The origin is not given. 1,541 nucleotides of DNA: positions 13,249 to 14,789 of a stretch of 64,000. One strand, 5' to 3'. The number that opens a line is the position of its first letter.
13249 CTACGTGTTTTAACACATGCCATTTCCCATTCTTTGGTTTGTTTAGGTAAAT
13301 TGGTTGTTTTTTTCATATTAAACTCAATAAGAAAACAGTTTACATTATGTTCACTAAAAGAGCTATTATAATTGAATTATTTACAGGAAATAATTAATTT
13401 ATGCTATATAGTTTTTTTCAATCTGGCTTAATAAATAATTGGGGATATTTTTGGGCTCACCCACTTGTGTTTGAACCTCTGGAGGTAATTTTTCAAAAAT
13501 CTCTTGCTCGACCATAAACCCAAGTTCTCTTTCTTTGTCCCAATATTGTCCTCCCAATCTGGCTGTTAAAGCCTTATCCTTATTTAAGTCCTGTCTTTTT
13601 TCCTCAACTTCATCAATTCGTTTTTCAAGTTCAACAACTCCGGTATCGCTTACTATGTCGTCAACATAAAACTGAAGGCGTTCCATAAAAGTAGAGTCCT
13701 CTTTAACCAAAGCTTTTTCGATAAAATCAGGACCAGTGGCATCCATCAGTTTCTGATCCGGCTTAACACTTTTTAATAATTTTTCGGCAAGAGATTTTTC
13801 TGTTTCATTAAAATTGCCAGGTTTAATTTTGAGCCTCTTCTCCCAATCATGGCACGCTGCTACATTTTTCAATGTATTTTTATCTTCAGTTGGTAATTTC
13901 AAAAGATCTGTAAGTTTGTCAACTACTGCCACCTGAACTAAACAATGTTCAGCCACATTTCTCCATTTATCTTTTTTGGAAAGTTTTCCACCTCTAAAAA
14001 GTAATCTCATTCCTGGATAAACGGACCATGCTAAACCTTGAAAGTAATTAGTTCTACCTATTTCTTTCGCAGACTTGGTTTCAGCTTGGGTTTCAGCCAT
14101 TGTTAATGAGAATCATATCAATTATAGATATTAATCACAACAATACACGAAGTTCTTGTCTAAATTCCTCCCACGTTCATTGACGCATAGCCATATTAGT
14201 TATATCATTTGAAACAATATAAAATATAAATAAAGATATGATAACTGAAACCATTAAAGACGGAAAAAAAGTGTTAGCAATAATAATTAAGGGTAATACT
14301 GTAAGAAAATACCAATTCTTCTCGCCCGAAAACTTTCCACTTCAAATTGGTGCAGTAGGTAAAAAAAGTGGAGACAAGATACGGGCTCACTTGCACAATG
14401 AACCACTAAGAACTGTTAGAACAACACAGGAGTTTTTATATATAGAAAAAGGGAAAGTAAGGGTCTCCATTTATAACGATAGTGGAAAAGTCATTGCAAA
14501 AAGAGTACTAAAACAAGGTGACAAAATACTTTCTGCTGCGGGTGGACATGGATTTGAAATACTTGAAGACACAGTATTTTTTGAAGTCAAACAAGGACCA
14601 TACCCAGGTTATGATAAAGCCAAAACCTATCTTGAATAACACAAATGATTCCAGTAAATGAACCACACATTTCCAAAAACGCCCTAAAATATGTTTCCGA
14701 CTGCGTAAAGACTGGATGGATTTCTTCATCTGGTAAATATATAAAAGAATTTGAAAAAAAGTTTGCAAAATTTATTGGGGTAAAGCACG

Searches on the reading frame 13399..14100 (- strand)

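Call 6: search_protein_families(library=pfam, proteins=[window:13399-14100:-], max_evalue=0.001)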
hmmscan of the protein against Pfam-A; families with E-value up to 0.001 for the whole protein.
window:13399-14100:- (233 aa): 0 families

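Call 12: search_protein_families(library=ncbifam, proteins=[window:13399-14100:-], max_evalue=0.01)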
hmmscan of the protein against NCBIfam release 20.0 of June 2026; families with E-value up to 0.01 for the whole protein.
window:13399-14100:- (233 aa): 0 families

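Call 87: search_protein_families(library=pfam, proteins=[window:13399-14100:-], max_evalue=0.1)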
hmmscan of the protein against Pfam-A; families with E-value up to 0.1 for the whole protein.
window:13399-14100:- (233 aa): 2 families
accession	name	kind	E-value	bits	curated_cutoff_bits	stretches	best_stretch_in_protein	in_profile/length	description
PF00042.28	Globin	-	0.0011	19.9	22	1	27-113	10-96/117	Globin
PF09602.15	PhaP_Bmeg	-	0.0038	17.6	28.3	1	86-173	17-101/168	Polyhydroxyalkanoic acid inclusion protein (PhaP_Bmeg)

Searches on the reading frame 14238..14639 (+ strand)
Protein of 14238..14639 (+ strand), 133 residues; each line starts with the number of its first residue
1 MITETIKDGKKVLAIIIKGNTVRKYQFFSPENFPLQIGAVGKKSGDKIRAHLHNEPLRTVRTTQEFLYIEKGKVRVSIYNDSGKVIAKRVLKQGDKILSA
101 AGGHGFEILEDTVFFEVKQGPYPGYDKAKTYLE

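Call 87: search_protein_families(library=pfam, proteins=[window:14238-14639:+], max_evalue=0.1)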
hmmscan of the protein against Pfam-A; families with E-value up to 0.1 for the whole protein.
window:14238-14639:+ (133 aa): 3 families
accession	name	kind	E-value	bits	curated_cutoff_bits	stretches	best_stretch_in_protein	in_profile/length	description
PF00027.35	cNMP_binding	-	0.0083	16.5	27.5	0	63-95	17-49/89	Cyclic nucleotide-binding domain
PF06832.18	BiPBP_C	-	0.037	14.4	26.8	1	19-87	20-87/90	Penicillin-Binding Protein C-terminus Family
PF05899.18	Cupin_3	-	0.075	13.2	23.5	0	58-102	20-59/74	EutQ-like cupin domain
